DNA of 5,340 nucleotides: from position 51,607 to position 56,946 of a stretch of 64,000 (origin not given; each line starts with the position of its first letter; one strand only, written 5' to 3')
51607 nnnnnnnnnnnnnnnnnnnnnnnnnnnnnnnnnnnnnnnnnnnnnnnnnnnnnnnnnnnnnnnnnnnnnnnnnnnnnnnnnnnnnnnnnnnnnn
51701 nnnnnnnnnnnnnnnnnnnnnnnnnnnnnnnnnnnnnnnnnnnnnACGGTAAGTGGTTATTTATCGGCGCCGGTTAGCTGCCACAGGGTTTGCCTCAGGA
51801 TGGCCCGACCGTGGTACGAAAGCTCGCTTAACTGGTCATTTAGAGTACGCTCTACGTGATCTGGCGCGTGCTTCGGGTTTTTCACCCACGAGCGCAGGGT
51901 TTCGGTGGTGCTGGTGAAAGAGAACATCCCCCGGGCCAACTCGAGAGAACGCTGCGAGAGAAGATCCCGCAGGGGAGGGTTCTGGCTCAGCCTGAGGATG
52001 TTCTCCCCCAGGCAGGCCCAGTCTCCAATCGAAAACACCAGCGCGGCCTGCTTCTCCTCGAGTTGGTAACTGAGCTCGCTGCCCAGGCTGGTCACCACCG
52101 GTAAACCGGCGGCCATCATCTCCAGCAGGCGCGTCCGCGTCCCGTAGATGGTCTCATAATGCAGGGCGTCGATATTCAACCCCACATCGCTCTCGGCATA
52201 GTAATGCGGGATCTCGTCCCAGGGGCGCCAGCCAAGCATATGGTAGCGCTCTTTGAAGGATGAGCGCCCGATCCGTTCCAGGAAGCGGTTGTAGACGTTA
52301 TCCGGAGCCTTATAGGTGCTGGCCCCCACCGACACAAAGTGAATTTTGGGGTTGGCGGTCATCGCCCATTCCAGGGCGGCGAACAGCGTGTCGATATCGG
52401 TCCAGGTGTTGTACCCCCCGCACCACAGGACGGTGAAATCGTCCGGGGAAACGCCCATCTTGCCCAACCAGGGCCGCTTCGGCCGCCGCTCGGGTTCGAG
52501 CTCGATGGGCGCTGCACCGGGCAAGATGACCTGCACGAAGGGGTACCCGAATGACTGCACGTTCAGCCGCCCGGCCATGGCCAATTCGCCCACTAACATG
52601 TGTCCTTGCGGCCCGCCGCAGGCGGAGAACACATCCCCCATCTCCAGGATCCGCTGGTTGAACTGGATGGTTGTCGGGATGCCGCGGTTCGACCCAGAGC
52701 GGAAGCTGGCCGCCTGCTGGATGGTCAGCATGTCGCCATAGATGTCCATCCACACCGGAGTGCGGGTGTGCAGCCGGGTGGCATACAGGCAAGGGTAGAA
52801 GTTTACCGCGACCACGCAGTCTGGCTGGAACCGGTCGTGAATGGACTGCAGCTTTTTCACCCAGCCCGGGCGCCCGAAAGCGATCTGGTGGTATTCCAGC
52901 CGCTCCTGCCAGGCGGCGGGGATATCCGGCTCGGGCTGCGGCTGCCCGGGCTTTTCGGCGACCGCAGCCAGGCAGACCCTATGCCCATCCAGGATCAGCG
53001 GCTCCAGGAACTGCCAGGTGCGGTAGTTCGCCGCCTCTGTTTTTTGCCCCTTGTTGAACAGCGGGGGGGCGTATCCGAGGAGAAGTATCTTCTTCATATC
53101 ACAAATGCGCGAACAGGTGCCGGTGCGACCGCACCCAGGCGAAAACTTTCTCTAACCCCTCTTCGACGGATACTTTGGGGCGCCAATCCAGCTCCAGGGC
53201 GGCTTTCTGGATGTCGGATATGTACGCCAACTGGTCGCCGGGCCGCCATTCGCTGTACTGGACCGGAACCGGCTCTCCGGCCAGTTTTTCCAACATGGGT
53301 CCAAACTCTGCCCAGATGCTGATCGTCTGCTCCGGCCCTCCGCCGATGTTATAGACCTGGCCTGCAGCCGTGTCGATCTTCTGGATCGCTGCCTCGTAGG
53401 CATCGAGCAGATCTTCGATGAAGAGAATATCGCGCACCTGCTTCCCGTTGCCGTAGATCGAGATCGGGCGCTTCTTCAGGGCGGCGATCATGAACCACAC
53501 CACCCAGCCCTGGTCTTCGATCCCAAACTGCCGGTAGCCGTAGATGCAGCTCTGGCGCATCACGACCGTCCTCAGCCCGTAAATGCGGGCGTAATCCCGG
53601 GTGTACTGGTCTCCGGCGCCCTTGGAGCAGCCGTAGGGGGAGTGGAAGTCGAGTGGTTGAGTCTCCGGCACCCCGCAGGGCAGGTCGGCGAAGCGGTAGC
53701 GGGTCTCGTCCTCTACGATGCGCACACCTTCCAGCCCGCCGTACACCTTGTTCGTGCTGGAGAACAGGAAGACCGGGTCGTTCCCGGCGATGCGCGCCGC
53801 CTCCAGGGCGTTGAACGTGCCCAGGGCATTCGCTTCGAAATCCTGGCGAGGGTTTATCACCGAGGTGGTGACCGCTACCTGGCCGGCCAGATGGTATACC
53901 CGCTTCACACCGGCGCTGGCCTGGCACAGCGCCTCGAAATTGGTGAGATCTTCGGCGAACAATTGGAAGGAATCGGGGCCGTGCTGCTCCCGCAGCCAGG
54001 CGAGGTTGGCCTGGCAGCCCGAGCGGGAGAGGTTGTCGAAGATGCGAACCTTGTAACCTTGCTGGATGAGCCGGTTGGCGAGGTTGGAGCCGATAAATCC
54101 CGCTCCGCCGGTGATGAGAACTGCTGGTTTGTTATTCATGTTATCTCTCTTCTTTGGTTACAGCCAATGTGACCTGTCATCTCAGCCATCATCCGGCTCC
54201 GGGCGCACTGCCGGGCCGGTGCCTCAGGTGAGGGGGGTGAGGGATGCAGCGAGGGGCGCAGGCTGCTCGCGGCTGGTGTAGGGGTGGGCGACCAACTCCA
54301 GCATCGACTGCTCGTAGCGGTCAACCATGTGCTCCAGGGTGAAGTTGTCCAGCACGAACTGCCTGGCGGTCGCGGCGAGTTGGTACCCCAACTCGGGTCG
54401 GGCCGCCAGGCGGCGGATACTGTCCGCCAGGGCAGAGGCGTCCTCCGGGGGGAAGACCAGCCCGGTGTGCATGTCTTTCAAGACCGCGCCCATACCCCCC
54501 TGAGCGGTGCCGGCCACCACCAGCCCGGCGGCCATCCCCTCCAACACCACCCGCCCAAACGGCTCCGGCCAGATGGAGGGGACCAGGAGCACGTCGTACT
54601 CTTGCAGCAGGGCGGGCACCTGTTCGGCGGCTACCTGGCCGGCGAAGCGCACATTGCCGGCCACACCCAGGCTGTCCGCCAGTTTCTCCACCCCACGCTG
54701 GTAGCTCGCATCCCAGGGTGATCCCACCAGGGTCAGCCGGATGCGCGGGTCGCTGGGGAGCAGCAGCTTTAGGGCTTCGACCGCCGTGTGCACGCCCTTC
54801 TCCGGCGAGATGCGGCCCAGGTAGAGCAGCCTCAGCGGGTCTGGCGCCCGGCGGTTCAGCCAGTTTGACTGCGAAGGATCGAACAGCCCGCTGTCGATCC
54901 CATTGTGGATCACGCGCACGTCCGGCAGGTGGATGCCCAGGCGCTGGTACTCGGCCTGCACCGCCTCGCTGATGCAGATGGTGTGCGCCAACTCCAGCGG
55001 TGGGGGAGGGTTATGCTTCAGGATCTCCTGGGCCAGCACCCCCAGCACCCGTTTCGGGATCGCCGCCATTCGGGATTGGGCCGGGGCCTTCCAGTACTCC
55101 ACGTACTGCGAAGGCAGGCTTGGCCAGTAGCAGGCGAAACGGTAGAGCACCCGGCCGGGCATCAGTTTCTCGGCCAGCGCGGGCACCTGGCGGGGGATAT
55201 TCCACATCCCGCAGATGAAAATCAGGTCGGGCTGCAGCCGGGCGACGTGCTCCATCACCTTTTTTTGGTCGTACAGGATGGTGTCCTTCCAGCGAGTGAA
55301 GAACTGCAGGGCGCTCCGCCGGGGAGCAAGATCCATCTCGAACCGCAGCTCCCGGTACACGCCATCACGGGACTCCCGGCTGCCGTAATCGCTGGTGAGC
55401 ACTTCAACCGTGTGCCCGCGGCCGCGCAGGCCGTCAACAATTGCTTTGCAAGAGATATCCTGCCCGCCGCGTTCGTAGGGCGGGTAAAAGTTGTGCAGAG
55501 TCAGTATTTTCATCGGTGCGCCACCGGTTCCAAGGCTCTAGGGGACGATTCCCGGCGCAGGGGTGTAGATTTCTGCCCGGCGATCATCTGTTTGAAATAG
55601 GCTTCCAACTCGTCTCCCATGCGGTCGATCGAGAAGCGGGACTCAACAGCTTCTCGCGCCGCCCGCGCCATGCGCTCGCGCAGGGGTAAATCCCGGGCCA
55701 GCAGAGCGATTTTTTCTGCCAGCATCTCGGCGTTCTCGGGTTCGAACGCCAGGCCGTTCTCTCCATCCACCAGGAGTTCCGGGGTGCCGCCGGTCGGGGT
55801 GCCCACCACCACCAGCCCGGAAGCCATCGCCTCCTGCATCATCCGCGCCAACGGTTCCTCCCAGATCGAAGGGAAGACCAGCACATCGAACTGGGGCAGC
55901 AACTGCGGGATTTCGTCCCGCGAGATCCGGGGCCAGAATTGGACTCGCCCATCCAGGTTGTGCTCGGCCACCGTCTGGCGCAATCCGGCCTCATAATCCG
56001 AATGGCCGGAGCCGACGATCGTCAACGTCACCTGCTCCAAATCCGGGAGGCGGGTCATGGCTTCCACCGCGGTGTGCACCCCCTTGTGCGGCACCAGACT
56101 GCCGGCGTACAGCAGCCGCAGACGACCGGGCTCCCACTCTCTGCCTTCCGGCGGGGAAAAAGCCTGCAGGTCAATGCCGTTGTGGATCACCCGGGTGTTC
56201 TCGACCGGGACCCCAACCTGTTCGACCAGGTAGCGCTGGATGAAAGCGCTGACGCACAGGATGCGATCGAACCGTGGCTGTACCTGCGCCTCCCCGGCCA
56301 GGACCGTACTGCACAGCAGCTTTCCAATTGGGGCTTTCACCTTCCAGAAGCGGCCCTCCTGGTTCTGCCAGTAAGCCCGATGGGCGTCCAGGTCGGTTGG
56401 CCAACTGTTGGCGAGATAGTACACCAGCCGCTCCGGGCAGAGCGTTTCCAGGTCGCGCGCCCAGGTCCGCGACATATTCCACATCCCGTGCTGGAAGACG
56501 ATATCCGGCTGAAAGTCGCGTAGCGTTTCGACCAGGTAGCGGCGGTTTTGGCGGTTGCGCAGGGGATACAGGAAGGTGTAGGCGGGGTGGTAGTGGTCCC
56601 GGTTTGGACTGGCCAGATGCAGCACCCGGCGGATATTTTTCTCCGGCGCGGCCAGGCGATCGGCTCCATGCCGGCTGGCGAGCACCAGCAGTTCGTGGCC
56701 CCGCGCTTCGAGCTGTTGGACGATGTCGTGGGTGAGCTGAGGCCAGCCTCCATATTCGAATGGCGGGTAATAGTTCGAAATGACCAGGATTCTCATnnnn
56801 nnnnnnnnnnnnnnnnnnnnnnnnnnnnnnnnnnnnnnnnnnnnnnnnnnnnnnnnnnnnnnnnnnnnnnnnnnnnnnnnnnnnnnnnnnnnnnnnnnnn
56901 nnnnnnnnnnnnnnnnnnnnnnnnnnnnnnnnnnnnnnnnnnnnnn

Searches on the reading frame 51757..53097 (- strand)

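Call 4: search_protein_families(library=pfam, proteins=[window:51757-53097:-], max_evalue=0.01)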
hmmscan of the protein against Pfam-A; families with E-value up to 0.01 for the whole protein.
window:51757-53097:- (446 aa): 4 families
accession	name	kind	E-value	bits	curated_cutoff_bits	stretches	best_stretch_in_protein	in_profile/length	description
PF13692.12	Glyco_trans_1_4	-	9.5e-12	45.8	27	1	222-373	3-142/142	Glycosyl transferases group 1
PF13524.12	Glyco_trans_1_2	-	7.7e-08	32.8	25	1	245-386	9-127/144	Glycosyl transferase-like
PF00534.26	Glycos_transf_1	-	3.6e-07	30.3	26.4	1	218-383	13-168/172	Glycosyl transferases group 1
PF13579.12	Glyco_trans_4_4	-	2.5e-05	25.1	29.7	1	26-158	6-132/158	Glycosyl transferase 4-like domain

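Call 8: search_protein_families(library=ncbifam, proteins=[window:51757-53097:-], max_evalue=0.001)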
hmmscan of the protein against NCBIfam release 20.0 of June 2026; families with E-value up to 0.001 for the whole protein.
window:51757-53097:- (446 aa): 2 families
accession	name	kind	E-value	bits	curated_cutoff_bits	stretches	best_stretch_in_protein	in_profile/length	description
NF038298.1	EPS_HpsO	equivalog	0.00041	19.2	575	0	212-395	193-372/388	hormogonium polysaccharide biosynthesis glycosyltransferase HpsO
TIGR04063.1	stp3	hypoth_equivalog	0.00073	18.5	442.05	1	222-382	215-369/397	TIGR04063 family PEP-CTERM/XrtA system glycosyltransferase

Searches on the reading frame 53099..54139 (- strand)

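Call 4: search_protein_families(library=pfam, proteins=[window:53099-54139:-], max_evalue=0.01)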
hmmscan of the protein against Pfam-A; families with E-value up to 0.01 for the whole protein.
window:53099-54139:- (346 aa): 9 families
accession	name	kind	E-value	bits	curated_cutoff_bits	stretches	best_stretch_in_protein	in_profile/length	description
PF16363.11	GDP_Man_Dehyd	-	4.5e-54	184.6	27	1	8-331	1-331/332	GDP-mannose 4,6 dehydratase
PF01370.27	Epimerase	-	1.4e-48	165.9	20.9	1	7-266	1-240/240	NAD dependent epimerase/dehydratase family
PF01073.25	3Beta_HSD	-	2.8e-15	56.5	22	1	8-258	1-235/280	3-beta hydroxysteroid dehydrogenase/isomerase family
PF07993.18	NAD_binding_4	-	9.5e-12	45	20.1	1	75-229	86-239/258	Male sterility protein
PF02719.21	Polysacc_synt_2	-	4.2e-08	33.2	20.2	1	7-131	1-130/293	Polysaccharide biosynthesis protein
PF04321.23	RmlD_sub_bind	-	2.9e-07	30.3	27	1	7-203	3-155/287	RmlD substrate binding domain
PF00106.31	adh_short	-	5.3e-07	29.7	26.6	1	6-81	2-74/195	short chain dehydrogenase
PF08659.16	KR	-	0.0021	18.5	22.6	1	7-86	3-90/180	KR domain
PF13450.12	NAD_binding_8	-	0.0045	17.7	21.9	1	12-44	3-35/68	NAD(P)-binding Rossmann-like domain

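Call 8: search_protein_families(library=ncbifam, proteins=[window:53099-54139:-], max_evalue=0.001)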
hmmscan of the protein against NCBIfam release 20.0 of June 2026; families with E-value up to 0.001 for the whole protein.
window:53099-54139:- (346 aa): 47 families (the best 25 are shown)
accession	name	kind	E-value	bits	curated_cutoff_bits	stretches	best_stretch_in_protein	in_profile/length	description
TIGR01181.1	dTDP_gluc_dehyt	equivalog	5.5e-50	170.3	365.1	1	7-342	2-317/321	dTDP-glucose 4,6-dehydratase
TIGR01179.1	galE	equivalog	4e-41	140.9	262.3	1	6-340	1-329/332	UDP-glucose 4-epimerase GalE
NF007490.0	PRK10084.1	subfamily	1.3e-36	126.3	649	1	7-340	3-338/361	dTDP-glucose 4,6-dehydratase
NF007582.0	PRK10217.1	equivalog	4.7e-35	121.3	698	1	7-337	4-332/355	dTDP-glucose 4,6-dehydratase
TIGR04180.1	EDH_00030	hypoth_equivalog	1.2e-31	109.9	475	1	7-297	1-266/297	NAD-dependent 4,6-dehydratase LegB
NF007956.0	PRK10675.1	subfamily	4.7e-29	101.6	394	1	7-340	3-333/338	UDP-glucose 4-epimerase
NF011728.1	PRK15181.1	equivalog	1.5e-21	76.8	760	1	7-340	18-342/348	Vi polysaccharide biosynthesis UDP-N-acetylglucosaminuronic acid C-4 epimerase TviC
TIGR02622.1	CDP_4_6_dhtase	equivalog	1e-17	64.3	278.45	1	4-338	4-332/352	CDP-glucose 4,6-dehydratase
TIGR03466.1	HpnA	hypoth_equivalog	1.5e-15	56.9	367.65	1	7-138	3-123/327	hopanoid-associated sugar epimerase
TIGR02197.1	heptose_epim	equivalog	4.3e-15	55.7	274.6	1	7-336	1-313/316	ADP-glyceromanno-heptose 6-epimerase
NF042422.1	oxyalk_red_OleD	equivalog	3e-14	53.1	580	1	7-269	3-235/329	2-alkyl-3-oxoalkanoate reductase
NF043036.1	ErythonDh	equivalog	3.2e-13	49.6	325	1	7-185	3-165/321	D-erythronate dehydrogenase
TIGR01472.1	gmd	equivalog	3.6e-13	49.4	415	1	7-191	3-177/342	GDP-mannose 4,6-dehydratase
NF008872.0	PRK11908.1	equivalog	8.9e-13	48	294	1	7-339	4-338/349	bifunctional UDP-4-keto-pentose/UDP-xylose synthase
NF042423.1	oxyalk_red_Shew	equivalog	1.6e-09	37.3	580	1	6-244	10-213/331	2-alkyl-3-oxoalkanoate reductase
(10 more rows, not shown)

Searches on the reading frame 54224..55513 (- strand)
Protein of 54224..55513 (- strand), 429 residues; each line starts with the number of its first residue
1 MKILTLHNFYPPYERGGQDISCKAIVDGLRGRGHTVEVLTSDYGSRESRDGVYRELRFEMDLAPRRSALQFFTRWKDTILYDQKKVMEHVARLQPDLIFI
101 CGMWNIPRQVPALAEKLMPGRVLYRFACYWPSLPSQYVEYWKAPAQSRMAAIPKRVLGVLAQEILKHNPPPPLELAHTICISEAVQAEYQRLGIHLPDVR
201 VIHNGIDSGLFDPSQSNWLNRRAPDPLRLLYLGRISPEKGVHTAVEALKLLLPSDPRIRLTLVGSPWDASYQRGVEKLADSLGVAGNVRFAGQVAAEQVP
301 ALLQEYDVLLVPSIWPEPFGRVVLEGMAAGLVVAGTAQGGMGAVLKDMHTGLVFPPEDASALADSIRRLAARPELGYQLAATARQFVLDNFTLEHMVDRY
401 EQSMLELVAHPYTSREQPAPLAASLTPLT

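Call 5: search_protein_families(library=pfam, proteins=[window:54224-55513:-], max_evalue=0.01)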
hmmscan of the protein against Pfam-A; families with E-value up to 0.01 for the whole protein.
window:54224-55513:- (429 aa): 6 families
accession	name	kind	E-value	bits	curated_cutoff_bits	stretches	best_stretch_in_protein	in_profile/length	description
PF00534.26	Glycos_transf_1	-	1.2e-35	123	26.4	1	224-385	13-171/172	Glycosyl transferases group 1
PF13692.12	Glyco_trans_1_4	-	1.6e-28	100.2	27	1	228-370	3-140/142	Glycosyl transferases group 1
PF13439.12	Glyco_transf_4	-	6.4e-12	46.3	28.5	1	16-207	2-167/170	Glycosyltransferase Family 4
PF13524.12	Glyco_trans_1_2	-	1.3e-10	41.8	25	1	247-401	8-143/144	Glycosyl transferase-like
PF20706.3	GT4-conflict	-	6.3e-09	35.7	26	1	220-389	189-374/385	Family 4 Glycosyltransferase in conflict systems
PF13579.12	Glyco_trans_4_4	-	1.1e-05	26.3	29.7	1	16-205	1-158/158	Glycosyl transferase 4-like domain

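Call 9: search_protein_families(library=ncbifam, proteins=[window:54224-55513:-], max_evalue=0.001)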
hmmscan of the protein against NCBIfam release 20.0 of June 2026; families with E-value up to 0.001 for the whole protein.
window:54224-55513:- (429 aa): 32 families (the best 25 are shown)
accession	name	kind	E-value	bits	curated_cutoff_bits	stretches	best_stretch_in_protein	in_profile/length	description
NF041876.1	EPS_EpsE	equivalog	7.7e-31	107.7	400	1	178-394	165-383/389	exopolysaccharide biosynthesis GT4 family glycosyltransferase EpsE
TIGR03088.1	stp2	hypoth_equivalog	1.6e-27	96.5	409.05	1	179-402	141-368/374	TIGR03088 family PEP-CTERM/XrtA system glycosyltransferase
NF012028.0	PRK15484.1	subfamily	2.2e-24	86.3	618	1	182-405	147-376/380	lipopolysaccharide N-acetylglucosaminyltransferase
NF038229.1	Glyco4_Geo_Pelo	equivalog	3e-21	75.8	400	1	198-402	134-331/338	GPMC system family 4 glycosyltransferase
TIGR03449.1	mycothiol_MshA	equivalog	1.3e-20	73.7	462.5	1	198-403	189-399/406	D-inositol-3-phosphate glycosyltransferase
TIGR04063.1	stp3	hypoth_equivalog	2.6e-20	72.7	442.05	1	178-405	161-393/397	TIGR04063 family PEP-CTERM/XrtA system glycosyltransferase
TIGR03999.1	thiol_BshA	equivalog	1.8e-19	69.9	273.7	1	182-404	152-370/375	N-acetyl-alpha-D-glucosaminyl L-malate synthase BshA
TIGR02149.1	glgA_Coryne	subfamily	1.5e-18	67.1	302.4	1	181-399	151-382/391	glycogen synthase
NF046085.1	XrtY_assoc_Gly1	equivalog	2.8e-17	62.7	400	1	180-402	166-379/387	XrtY-associated glycosyltransferase XYAG1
TIGR04047.1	MSMEG_0565_glyc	hypoth_equivalog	3.8e-17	62.4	259.85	1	177-387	141-355/373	MSMEG_0565 family glycosyltransferase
NF041010.1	glycosy_Agl16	equivalog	1.5e-15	56.9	575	1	176-376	135-325/352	glycosylation protein Agl16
NF038255.1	exopoly_VpsD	equivalog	4.6e-15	55.4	300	1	198-403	178-375/381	VpsD family glycosyltransferase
NF038298.1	EPS_HpsO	equivalog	1.1e-14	54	575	1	205-395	177-375/388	hormogonium polysaccharide biosynthesis glycosyltransferase HpsO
NF053787.1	GlcN_PG_synth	equivalog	1.1e-14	54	480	1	182-402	151-354/361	N-acetylglucosaminyl phosphatidylglycerol synthase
TIGR04157.1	glyco_rSAM_CFB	subfamily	1.4e-14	54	400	1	177-401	172-403/406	TIGR04157 family glycosyltransferase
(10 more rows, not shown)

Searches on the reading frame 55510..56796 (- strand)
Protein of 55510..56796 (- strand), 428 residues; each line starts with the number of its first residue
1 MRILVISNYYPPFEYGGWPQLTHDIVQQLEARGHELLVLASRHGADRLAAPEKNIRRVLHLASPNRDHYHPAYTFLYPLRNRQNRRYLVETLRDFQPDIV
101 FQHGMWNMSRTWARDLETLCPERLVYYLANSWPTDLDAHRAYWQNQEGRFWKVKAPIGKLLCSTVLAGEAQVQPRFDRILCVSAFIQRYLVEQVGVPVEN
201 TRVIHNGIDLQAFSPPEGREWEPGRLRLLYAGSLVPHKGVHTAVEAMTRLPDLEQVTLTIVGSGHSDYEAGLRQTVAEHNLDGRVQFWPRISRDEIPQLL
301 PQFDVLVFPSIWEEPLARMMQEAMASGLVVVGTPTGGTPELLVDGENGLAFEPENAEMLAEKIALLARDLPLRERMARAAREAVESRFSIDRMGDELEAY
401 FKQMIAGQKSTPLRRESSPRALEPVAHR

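Call 5: search_protein_families(library=pfam, proteins=[window:55510-56796:-], max_evalue=0.01)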
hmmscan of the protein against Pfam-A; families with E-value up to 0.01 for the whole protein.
window:55510-56796:- (428 aa): 6 families
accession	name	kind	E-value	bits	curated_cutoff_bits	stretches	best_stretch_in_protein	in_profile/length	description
PF00534.26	Glycos_transf_1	-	8.6e-36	123.5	26.4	1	224-382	14-171/172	Glycosyl transferases group 1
PF13692.12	Glyco_trans_1_4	-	3.6e-29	102.3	27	1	227-369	3-142/142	Glycosyl transferases group 1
PF13439.12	Glyco_transf_4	-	2.1e-18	67.4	28.5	1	16-211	2-169/170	Glycosyltransferase Family 4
PF13524.12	Glyco_trans_1_2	-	2.3e-10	41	25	1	244-397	6-142/144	Glycosyl transferase-like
PF13579.12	Glyco_trans_4_4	-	3.1e-10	41.1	29.7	1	20-207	5-158/158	Glycosyl transferase 4-like domain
PF20706.3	GT4-conflict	-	6.1e-06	25.9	26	1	202-388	175-376/385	Family 4 Glycosyltransferase in conflict systems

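Call 9: search_protein_families(library=ncbifam, proteins=[window:55510-56796:-], max_evalue=0.001)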
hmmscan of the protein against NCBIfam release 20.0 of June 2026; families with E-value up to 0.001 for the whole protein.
window:55510-56796:- (428 aa): 34 families (the best 25 are shown)
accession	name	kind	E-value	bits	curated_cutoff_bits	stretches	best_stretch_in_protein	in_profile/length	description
NF041876.1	EPS_EpsE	equivalog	5.8e-32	111.4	400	1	199-394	186-386/389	exopolysaccharide biosynthesis GT4 family glycosyltransferase EpsE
TIGR03088.1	stp2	hypoth_equivalog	9e-31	107.2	409.05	1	172-404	133-373/374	TIGR03088 family PEP-CTERM/XrtA system glycosyltransferase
TIGR02149.1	glgA_Coryne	subfamily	6.8e-23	81.4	302.4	1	176-397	145-383/391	glycogen synthase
TIGR04063.1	stp3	hypoth_equivalog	3.3e-22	78.9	442.05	1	17-388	15-379/397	TIGR04063 family PEP-CTERM/XrtA system glycosyltransferase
NF038229.1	Glyco4_Geo_Pelo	equivalog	2.1e-19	69.8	400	1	174-405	108-337/338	GPMC system family 4 glycosyltransferase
TIGR03999.1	thiol_BshA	equivalog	3.6e-19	68.9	273.7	1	177-405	146-374/375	N-acetyl-alpha-D-glucosaminyl L-malate synthase BshA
TIGR03449.1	mycothiol_MshA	equivalog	1.3e-15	57.3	462.5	1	167-404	156-403/406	D-inositol-3-phosphate glycosyltransferase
TIGR04005.1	wcaL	equivalog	2e-15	56.5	537.6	1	174-401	173-403/406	colanic acid biosynthesis glycosyltransferase WcaL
NF007640.0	PRK10307.1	subfamily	3.5e-15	55.9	276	1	163-403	159-406/411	WcaI family glycosyltransferase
NF053787.1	GlcN_PG_synth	equivalog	4.6e-15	55.3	480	1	171-404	139-359/361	N-acetylglucosaminyl phosphatidylglycerol synthase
NF047684.1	TeichurnBiosyTuaC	equivalog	1.7e-14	53.6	550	1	227-405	221-390/391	teichuronic acid biosynthesis protein TuaC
NF041010.1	glycosy_Agl16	equivalog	2e-14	53.2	575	1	172-383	130-331/352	glycosylation protein Agl16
TIGR04157.1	glyco_rSAM_CFB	subfamily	7.4e-14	51.5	400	1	169-399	163-404/406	TIGR04157 family glycosyltransferase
NF046085.1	XrtY_assoc_Gly1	equivalog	2e-13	50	400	1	199-401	182-381/387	XrtY-associated glycosyltransferase XYAG1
NF038255.1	exopoly_VpsD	equivalog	4.5e-13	48.8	300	1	175-400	156-375/381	VpsD family glycosyltransferase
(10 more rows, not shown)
